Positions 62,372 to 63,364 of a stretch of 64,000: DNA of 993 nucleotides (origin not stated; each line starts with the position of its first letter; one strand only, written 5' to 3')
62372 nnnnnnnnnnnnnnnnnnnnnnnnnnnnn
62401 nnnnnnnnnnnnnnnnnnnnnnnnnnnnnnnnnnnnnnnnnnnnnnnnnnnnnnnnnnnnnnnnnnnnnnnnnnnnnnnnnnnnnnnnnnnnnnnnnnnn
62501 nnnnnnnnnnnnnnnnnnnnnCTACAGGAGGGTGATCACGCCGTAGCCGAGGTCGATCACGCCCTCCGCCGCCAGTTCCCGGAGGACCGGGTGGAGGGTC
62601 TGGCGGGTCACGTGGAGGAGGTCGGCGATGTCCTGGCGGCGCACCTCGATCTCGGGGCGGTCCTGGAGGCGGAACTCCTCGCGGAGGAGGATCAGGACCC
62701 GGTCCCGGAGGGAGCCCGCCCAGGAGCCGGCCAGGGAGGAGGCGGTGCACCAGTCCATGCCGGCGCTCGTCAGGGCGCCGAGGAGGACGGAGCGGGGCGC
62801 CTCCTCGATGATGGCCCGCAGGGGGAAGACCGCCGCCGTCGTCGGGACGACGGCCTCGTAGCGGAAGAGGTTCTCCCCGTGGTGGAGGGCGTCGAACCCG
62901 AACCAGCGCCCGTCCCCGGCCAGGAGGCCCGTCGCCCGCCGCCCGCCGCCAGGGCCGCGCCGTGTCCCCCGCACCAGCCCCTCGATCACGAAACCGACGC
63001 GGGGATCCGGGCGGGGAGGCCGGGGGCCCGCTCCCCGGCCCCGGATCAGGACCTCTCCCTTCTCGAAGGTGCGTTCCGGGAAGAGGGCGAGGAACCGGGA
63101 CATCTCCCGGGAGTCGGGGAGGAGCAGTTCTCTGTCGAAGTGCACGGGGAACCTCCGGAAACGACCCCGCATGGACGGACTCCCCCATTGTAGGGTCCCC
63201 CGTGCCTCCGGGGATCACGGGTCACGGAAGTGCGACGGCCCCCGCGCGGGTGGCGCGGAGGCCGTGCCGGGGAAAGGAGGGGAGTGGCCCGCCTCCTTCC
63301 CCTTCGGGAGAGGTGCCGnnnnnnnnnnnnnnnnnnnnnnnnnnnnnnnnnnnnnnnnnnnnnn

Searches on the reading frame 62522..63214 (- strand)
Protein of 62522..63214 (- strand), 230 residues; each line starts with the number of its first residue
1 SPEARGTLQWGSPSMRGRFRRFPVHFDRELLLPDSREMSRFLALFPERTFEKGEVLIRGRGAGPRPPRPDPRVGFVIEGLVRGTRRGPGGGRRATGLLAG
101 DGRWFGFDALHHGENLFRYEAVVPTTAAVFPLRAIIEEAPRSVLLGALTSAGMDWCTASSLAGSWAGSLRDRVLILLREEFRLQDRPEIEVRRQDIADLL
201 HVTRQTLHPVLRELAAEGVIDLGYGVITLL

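Call 78: search_protein_families(library=pfam, proteins=[window:62522-63214:-], max_evalue=0.001)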
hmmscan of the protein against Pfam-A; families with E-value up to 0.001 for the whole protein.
window:62522-63214:- (230 aa): 1 family
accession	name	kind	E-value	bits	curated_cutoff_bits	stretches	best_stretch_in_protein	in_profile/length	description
PF13545.12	HTH_Crp_2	-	2.2e-08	34.4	27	1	182-229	13-61/70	Crp-like helix-turn-helix domain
